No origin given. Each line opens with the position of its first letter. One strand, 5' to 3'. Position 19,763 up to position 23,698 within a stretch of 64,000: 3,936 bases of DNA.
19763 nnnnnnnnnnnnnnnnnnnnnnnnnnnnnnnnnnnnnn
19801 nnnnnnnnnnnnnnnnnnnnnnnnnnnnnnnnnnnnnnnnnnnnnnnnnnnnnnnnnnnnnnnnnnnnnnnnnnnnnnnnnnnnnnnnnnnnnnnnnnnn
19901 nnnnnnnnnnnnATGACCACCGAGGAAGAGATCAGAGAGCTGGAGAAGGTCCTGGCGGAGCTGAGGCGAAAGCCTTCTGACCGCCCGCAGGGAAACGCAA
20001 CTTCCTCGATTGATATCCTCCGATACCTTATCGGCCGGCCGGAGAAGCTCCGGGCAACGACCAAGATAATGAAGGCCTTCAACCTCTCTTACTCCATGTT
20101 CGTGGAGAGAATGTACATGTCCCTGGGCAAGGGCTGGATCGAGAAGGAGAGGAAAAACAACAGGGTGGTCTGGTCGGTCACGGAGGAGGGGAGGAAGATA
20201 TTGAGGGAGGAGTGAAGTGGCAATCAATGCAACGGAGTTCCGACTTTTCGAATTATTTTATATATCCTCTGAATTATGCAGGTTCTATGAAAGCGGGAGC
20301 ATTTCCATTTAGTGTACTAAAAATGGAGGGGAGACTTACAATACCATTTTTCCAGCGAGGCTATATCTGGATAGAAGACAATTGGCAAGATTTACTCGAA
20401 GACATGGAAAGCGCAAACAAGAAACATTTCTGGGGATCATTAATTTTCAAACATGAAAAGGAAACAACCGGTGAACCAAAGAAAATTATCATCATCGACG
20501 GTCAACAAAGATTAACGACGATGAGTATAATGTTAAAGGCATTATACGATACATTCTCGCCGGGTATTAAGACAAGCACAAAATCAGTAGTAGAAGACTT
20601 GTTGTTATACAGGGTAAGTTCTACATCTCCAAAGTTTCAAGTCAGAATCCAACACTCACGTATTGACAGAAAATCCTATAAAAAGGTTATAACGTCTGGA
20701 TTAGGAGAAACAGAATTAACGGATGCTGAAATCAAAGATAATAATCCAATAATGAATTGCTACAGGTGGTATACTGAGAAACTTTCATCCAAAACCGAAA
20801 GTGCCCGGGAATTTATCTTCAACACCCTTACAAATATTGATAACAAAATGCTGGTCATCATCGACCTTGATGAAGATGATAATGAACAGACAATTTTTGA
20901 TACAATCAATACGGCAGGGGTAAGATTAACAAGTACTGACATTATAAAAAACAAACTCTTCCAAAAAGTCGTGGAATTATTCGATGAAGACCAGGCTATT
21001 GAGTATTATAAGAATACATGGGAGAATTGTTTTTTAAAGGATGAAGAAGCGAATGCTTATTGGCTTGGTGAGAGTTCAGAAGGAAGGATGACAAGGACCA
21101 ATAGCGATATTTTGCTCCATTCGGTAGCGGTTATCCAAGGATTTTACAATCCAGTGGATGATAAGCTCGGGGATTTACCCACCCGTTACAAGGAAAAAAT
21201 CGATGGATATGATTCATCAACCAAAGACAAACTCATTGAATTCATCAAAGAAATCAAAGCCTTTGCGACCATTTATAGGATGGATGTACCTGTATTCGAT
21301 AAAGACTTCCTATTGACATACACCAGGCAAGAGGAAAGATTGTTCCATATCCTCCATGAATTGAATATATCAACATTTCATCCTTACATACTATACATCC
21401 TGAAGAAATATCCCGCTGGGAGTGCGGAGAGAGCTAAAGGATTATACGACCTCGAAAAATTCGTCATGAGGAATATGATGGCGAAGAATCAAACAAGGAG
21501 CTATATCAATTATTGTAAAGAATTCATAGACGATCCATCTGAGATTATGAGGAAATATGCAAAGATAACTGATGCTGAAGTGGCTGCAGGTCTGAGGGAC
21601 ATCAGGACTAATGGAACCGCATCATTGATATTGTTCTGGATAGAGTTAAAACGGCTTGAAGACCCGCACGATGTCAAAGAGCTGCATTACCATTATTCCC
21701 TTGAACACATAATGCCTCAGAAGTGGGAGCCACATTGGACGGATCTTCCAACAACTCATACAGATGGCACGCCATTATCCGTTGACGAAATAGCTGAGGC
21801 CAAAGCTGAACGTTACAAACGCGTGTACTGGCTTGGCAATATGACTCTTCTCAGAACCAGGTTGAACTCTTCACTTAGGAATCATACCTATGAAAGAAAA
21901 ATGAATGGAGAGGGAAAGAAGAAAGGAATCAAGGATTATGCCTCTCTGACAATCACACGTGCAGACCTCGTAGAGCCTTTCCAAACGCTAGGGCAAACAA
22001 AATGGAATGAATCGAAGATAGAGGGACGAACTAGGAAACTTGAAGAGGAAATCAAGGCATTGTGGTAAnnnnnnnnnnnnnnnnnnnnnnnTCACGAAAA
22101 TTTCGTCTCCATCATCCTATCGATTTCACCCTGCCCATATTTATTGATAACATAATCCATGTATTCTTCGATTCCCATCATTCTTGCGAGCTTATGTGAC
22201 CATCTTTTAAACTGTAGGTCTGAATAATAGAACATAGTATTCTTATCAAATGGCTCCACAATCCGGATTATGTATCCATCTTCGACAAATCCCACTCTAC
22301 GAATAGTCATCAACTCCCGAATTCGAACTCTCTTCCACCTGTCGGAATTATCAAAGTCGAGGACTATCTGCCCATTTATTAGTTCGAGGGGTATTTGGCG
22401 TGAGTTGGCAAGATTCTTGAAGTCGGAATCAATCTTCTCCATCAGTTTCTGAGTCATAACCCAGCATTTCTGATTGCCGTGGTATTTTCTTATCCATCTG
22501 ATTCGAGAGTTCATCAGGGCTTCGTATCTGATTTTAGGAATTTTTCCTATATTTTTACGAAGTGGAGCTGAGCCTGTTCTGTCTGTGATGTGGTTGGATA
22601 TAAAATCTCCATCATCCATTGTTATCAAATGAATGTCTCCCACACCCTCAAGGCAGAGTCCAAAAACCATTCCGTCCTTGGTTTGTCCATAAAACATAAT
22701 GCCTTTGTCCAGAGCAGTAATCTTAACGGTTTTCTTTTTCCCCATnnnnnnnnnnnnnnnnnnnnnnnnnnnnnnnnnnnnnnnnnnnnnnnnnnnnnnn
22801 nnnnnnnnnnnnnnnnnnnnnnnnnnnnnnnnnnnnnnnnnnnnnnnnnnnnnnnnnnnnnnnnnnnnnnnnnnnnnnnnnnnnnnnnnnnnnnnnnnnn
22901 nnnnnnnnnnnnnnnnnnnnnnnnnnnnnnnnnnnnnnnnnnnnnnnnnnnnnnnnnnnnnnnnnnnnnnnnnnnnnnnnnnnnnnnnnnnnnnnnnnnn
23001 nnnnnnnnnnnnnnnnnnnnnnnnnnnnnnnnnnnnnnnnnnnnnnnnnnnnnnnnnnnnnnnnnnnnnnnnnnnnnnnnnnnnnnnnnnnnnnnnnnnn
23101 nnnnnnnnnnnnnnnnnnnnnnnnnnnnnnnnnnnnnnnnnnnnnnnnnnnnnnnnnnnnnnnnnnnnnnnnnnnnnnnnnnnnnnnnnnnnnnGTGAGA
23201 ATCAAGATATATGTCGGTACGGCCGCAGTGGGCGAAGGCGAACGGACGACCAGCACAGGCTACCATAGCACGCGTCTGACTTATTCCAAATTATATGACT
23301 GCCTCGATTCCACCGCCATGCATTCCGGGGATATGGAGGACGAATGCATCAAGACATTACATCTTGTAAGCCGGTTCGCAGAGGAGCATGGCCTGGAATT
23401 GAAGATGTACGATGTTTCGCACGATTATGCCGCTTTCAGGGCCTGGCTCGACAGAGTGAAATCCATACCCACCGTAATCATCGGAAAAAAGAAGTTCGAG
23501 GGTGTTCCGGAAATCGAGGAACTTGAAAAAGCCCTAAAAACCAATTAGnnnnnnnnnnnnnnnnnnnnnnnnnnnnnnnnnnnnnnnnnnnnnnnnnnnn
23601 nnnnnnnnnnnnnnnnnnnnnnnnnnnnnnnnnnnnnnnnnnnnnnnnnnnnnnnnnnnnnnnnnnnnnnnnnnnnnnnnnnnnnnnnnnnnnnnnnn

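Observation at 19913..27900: Low-GC defence island inserted between terminase and portal: GmrSD type IV nuclease plus a complete type II restriction-modification system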

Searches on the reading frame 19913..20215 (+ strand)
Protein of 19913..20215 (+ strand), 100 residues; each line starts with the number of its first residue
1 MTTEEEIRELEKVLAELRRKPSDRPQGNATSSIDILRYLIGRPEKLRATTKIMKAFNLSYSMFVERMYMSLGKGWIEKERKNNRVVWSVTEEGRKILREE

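Call 3: search_protein_families(library=pfam, proteins=[window:19913-20215:+], max_evalue=0.01)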
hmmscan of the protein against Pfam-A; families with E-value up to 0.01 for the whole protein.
window:19913-20215:+ (100 aa): 1 family
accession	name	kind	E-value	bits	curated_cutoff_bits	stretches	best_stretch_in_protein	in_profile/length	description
PF14947.12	HTH_45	-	3.5e-07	30.6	25.5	1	34-99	10-68/77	Winged helix-turn-helix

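Call 7: search_protein_families(library=padloc, proteins=[window:19913-20215:+], max_evalue=0.01)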
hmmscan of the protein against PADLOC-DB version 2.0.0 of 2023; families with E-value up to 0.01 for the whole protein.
window:19913-20215:+ (100 aa): 2 families
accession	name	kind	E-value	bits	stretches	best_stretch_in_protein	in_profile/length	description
PDLC03922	MkoB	-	0.0047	14.2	1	45-98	41-92/610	-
PDLC01438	Csa3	-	0.0058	14.7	1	4-97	132-209/305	"CAS-I,CAS-II,CAS-III,CAS-IV,CAS-V,CAS-VI; associated_signaling"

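Call 56: search_protein_families(library=ncbifam, proteins=[window:19913-20215:+], max_evalue=0.01)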
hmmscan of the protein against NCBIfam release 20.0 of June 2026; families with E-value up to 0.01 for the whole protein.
window:19913-20215:+ (100 aa): 1 family
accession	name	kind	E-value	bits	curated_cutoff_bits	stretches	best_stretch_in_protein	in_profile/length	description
NF053610.1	Sso10a_fam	subfamily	1.9e-05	24.6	60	1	34-97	9-64/64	Sso10a family chromatin protein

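Call 57: search_protein_families(library=phrogs, proteins=[window:19913-20215:+], max_evalue=0.01)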
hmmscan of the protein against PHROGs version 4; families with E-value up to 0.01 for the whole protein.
window:19913-20215:+ (100 aa): 0 families

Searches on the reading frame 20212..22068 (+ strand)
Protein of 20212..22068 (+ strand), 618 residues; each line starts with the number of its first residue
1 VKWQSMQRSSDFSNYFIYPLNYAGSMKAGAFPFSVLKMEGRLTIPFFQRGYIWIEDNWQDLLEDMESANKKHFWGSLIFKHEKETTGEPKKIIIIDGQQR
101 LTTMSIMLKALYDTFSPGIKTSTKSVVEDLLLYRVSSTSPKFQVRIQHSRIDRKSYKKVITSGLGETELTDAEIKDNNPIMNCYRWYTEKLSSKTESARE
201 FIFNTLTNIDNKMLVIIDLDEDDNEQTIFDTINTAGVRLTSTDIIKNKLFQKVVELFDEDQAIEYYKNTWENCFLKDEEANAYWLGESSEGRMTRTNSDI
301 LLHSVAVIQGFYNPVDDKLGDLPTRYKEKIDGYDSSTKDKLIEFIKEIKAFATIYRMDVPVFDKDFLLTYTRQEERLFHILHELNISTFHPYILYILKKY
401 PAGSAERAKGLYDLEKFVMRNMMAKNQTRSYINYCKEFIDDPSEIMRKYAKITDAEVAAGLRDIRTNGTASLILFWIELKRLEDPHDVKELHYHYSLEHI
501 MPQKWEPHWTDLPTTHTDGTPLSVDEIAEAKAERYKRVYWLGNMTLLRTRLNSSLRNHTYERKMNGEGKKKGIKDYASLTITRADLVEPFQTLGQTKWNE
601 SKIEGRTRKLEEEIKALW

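Call 3: search_protein_families(library=pfam, proteins=[window:20212-22068:+], max_evalue=0.01)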
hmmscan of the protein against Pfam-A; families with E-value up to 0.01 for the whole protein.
window:20212-22068:+ (618 aa): 2 families
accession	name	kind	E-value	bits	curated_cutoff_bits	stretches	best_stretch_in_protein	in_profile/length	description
PF03235.19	GmrSD_N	-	4.9e-33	115.4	33.2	1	38-250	7-199/199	GmrSD restriction endonuclease, N-terminal domain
PF07510.16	GmrSD_C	-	1.7e-16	60.8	23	1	455-610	5-135/138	GmrSD restriction endonucleases, C-terminal domain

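Call 7: search_protein_families(library=padloc, proteins=[window:20212-22068:+], max_evalue=0.01)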
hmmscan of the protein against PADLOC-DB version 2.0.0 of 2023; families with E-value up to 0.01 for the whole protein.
window:20212-22068:+ (618 aa): 30 families (the best 25 are shown)
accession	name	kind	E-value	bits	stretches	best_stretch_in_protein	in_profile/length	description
PDLC02693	Orf5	-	3.1e-44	149.9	1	36-618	3-542/543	Orf5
PDLC04157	HEC-06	-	2.7e-43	146.4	2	38-273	19-251/558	-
PDLC04154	HEC-06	-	7.2e-43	145.1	2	35-273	17-264/569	-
PDLC04155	HEC-06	-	3.2e-41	139.5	2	35-273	15-255/562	-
PDLC02687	Orf5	-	2.6e-37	126.8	2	36-273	12-258/543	Orf5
PDLC02700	Orf5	-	5.9e-33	112.4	2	36-256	7-230/555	Orf5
PDLC03655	mREase_IV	-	5.7e-21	72.6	2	186-434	195-419/629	Type IV methyl-directed restriction enzyme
PDLC02695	Orf5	-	8.5e-20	68.6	1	35-564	13-561/601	Orf5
PDLC02686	Orf5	-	1.2e-19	68.2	2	41-272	20-256/566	Orf5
PDLC02691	Orf5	-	1.9e-18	64.3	2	38-273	17-270/579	Orf5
PDLC02702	Orf5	-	6.9e-18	62.7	1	41-271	2-222/543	Orf5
PDLC02692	Orf5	-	2e-15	54.5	1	40-505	6-466/558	Orf5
PDLC04156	HEC-06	-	1.5e-14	51.5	1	39-262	18-253/562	-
PDLC02696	Orf5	-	6.3e-14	49.8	2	43-119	2-79/558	Orf5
PDLC02698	Orf5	-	7.1e-14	49.4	2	43-121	21-99/573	Orf5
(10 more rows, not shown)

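Call 41: search_solved_structures(query=window:20212-22068:+, show_alignments=2, max_evalue=0.01)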
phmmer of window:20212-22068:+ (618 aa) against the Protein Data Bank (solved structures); distinct sequences matched with E-value up to 0.01: 0.

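Call 56: search_protein_families(library=ncbifam, proteins=[window:20212-22068:+], max_evalue=0.01)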
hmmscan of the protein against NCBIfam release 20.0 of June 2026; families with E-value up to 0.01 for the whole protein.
window:20212-22068:+ (618 aa): 0 families

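Call 57: search_protein_families(library=phrogs, proteins=[window:20212-22068:+], max_evalue=0.01)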
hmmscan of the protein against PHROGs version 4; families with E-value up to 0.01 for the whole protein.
window:20212-22068:+ (618 aa): 3 families
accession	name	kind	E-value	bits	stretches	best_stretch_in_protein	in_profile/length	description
phrog_21165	-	unknown function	9.2e-29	101.8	2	35-268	15-256/567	-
phrog_1583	-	unknown function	1.7e-11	44.5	1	37-106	31-99/417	-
phrog_2598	-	unknown function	5.8e-06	26.6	1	88-264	85-194/352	-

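Call 102: search_dna_similar(query=window:20212-22068:+, collection=phages, mode=protein, max_rows=12)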
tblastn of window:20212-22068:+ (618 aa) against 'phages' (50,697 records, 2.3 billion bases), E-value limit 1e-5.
Records with a match: 8; places in all: 8; records where one place covers at least 80% of the query: 2.
Best place of each record, by identity: <60% 8.
By first word of the organism name: Listeria 4; Bacteriophage 2; Anaeroplasmataceae 1; Anaerosphaera 1.
By host as written in the record: Listeria monocytogenes 4; - 2; Anaeroplasmataceae 1; Anaerosphaera 1.
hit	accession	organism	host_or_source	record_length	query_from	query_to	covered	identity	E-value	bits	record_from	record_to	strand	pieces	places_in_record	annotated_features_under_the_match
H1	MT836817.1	Bacteriophage sp.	human fecal samples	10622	44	618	93%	27.5%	1e-41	168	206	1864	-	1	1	record has no annotation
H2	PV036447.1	Anaeroplasmataceae phage NatCom_34063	Anaeroplasmataceae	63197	41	618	94%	25.7%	6e-14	82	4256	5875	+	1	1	hypothetical protein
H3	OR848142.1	Listeria phage LM 4-14-1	Listeria monocytogenes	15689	38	504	76%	25.9%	5e-10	69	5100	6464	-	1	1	record has no annotation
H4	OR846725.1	Listeria phage LM 4-11-1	Listeria monocytogenes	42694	38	504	76%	25.9%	5e-10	69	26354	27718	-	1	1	record has no annotation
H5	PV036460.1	Anaerosphaera phage IMGVR 8818211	Anaerosphaera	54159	36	520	78%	24.5%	8e-8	62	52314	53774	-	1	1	hypothetical protein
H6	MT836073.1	Bacteriophage sp.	human fecal samples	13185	14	255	39%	30.0%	3e-11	73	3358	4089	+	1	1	record has no annotation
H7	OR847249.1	Listeria phage LM 4-11-1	Listeria monocytogenes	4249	33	278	40%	24.9%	1e-9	67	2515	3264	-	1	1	record has no annotation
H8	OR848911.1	Listeria phage LM 4-14-1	Listeria monocytogenes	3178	33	270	39%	25.7%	2e-10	70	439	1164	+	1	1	record has no annotation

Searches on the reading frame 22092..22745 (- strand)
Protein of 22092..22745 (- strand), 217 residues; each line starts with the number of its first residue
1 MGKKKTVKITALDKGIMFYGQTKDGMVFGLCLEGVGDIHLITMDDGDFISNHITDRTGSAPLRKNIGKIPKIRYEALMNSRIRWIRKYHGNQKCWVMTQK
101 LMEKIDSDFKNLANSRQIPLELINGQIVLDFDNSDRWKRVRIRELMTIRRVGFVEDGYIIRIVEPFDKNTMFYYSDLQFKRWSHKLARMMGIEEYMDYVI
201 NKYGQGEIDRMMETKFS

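Call 3: search_protein_families(library=pfam, proteins=[window:22092-22745:-], max_evalue=0.01)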
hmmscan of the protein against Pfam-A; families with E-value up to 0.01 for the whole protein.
window:22092-22745:- (217 aa): 0 families

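Call 7: search_protein_families(library=padloc, proteins=[window:22092-22745:-], max_evalue=0.01)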
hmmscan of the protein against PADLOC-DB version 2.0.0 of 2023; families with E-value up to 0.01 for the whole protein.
window:22092-22745:- (217 aa): 0 families

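Call 56: search_protein_families(library=ncbifam, proteins=[window:22092-22745:-], max_evalue=0.01)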
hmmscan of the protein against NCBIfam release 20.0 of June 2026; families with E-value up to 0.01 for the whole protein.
window:22092-22745:- (217 aa): 0 families

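Call 57: search_protein_families(library=phrogs, proteins=[window:22092-22745:-], max_evalue=0.01)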
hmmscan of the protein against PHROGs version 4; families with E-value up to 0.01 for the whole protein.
window:22092-22745:- (217 aa): 0 families

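Call 79: search_protein_representatives(protein=window:22092-22745:-)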
Query: 217 residues. Proteins with E-value up to 0.001 (for the whole library): 57; up to 1e-10: 30; up to 1e-30: 3. The best 57 are listed.
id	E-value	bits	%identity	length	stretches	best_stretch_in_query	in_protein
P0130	4.1e-144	493.7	100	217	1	1-217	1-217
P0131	9.5e-35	136.2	38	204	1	17-208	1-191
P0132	2.8e-31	124.9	39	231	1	17-205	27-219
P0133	1.9e-29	118.9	28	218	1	6-216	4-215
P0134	8.1e-27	110.3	29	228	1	17-210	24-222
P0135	7.4e-25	103.9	36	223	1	18-202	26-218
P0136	1.8e-24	102.6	33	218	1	16-200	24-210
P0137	4.1e-24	101.5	31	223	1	3-199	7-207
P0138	9.2e-24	100.3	30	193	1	21-204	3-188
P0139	2.2e-23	99.1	35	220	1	18-205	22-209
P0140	4.8e-23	98.0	34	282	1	17-203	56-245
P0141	2.0e-21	92.7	31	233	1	17-199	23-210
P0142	6.2e-21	91.1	37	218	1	74-204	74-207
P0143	6.4e-21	91.0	35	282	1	19-201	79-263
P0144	1.9e-20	89.5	32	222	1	19-202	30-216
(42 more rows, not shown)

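Call 81: search_solved_structures(query=A7, max_evalue=1)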
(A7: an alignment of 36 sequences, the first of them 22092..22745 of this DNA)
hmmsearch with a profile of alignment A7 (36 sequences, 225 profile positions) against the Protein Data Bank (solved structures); distinct sequences matched with E-value up to 1: 2.
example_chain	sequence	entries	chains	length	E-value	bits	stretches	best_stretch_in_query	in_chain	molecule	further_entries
3kd7_A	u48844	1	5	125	0.28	13.5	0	122-149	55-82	CTPR390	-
1na0_A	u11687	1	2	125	0.72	12.1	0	123-147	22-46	designed protein CTPR3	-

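Call 83: find_encoding_contigs(protein=P0131, flank=6000, max_places=4)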
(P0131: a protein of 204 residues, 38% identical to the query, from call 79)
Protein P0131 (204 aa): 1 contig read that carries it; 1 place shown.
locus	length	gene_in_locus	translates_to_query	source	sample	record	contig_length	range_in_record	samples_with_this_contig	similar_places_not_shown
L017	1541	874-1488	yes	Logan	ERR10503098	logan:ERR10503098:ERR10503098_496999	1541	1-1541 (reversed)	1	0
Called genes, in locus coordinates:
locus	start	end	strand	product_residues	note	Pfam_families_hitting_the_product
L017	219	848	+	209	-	-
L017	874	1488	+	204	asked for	-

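Call 85: find_encoding_contigs(protein=P0133, flank=8000, max_places=4)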
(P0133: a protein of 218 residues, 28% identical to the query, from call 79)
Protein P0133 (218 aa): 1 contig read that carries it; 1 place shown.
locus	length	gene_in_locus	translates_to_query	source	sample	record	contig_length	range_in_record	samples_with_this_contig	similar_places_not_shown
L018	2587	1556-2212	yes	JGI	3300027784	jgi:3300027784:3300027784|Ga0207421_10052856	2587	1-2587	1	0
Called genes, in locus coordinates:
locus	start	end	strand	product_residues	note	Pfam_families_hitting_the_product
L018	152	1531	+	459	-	-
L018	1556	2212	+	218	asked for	-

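Call 87: predict_structure(alignment_id=A7)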
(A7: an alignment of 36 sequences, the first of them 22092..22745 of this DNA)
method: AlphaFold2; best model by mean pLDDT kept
length: 217 residues; sequences in the alignment: 36
mean_pLDDT: 94.6   pTM: 0.84
mean pLDDT of the five models: 94.6, 93.5, 93.4, 92.8, 92.5
residues with pLDDT >= 90: 196; 70-90: 19; 50-70: 2; < 50: 0
segments of 3 or more residues with pLDDT < 50: none
pLDDT, mean of each block of 10 residues (from residue 1): 85 96 95 96 95 93 90 94 97 98 92 91 93 98 94 97 97 97 95 97 97 94
secondary structure, 60 per line:
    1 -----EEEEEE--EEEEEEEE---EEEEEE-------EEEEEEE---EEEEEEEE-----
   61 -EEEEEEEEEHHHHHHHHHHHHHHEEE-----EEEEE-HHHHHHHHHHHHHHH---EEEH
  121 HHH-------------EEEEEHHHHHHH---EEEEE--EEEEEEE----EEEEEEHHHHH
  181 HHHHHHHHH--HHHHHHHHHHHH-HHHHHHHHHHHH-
elements in order: E6-11 E14-21 E25-30 E38-44 E48-55 E62-70 H71-84 E85-87 E93-97 H99-113 E117-119 H120-123 E137-141 H142-148 E152-156 E159-165 E170-175 H176-189 H192-203 H205-216

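Call 94: fold_search(model_id=the predicted structure, library=viral)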
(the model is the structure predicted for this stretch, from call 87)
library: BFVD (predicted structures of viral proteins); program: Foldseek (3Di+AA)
matches with E <= 10: 585; with E <= 0.001: 0
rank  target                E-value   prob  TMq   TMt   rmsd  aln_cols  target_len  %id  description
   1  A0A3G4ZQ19            3.1e-02  0.14  0.14  0.09  17.0       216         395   12  ATPase AAA-type core domain-containing protein [Barrevirus sp.]
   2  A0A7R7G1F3            5.8e-02  0.63  0.25  0.34  20.3       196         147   10  (no name in the UniProt tables at hand)
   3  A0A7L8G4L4            7.7e-02  0.15  0.18  0.07  15.9       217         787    8  Tail knob protein [Rhizobium phage Palo]
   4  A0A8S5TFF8            9.6e-02  0.07  0.12  0.08  22.7       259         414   12  Uncharacterized protein [Phage sp. ctL4h4]
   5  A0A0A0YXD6            1.7e-01  0.10  0.12  0.10  15.7       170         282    9  Uncharacterized protein [Erwinia phage phiEa2809]
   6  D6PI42                1.7e-01  0.10  0.15  0.08  15.0       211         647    8  (no name in the UniProt tables at hand)
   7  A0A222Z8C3            1.8e-01  0.10  0.16  0.13  18.4       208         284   10  Uncharacterized protein [Arthrobacter phage Shade]
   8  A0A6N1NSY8            1.9e-01  0.09  0.16  0.10  18.5       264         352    9  Putative orfan [Tupanvirus soda lake]
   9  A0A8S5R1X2            1.9e-01  0.08  0.15  0.11  15.3       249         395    8  Beta clamp protein [Siphoviridae sp. ctXX925]
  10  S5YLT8                2.1e-01  0.15  0.14  0.19  19.1       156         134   12  Uncharacterized protein [Mycobacterium phage Dylan]
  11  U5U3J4                2.3e-01  0.38  0.20  0.17  11.4       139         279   12  Ser/thr-rich glycoprotein U82.5 (Fragment) [Elephant endotheliotropic herpesvirus 5A]
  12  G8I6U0                2.8e-01  0.11  0.14  0.20  15.9       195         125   12  Uncharacterized protein [Mycobacterium phage Babsiella]
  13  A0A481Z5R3            2.8e-01  0.08  0.14  0.10  16.9       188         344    8  Proliferating cell nuclear antigen [Pithovirus LCPAC202]
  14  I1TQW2                2.9e-01  0.07  0.13  0.07  16.9       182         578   10  (no name in the UniProt tables at hand)
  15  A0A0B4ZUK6            3.3e-01  0.08  0.16  0.14  17.6       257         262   10  Proliferating cell nuclear antigen [Pseudoplusia includens SNPV IE]
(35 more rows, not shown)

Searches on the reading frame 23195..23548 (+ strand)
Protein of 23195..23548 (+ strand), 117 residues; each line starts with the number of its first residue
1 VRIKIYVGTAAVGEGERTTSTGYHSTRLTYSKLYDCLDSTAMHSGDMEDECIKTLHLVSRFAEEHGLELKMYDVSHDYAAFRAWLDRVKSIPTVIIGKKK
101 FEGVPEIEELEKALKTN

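Call 3: search_protein_families(library=pfam, proteins=[window:23195-23548:+], max_evalue=0.01)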
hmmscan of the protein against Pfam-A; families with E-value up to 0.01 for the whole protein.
window:23195-23548:+ (117 aa): 2 families
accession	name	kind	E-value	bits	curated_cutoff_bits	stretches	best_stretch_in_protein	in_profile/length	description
PF13192.12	Thioredoxin_3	-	2.6e-06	27.8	24.8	1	50-114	12-75/76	Thioredoxin domain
PF13462.12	Thioredoxin_4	-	0.0095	16.6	23.2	0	86-115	135-164/165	Thioredoxin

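Call 7: search_protein_families(library=padloc, proteins=[window:23195-23548:+], max_evalue=0.01)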
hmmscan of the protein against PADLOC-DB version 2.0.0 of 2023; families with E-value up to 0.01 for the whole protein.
window:23195-23548:+ (117 aa): 0 families

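Call 56: search_protein_families(library=ncbifam, proteins=[window:23195-23548:+], max_evalue=0.01)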
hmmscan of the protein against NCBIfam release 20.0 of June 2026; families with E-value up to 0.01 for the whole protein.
window:23195-23548:+ (117 aa): 1 family
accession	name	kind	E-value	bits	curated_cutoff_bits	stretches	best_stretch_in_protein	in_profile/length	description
TIGR00411.1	redox_disulf_1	equivalog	0.0045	17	92.75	1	51-115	14-79/82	MJ0307 family thioredoxin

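Call 57: search_protein_families(library=phrogs, proteins=[window:23195-23548:+], max_evalue=0.01)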
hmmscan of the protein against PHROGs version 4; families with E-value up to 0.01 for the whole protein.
window:23195-23548:+ (117 aa): 0 families
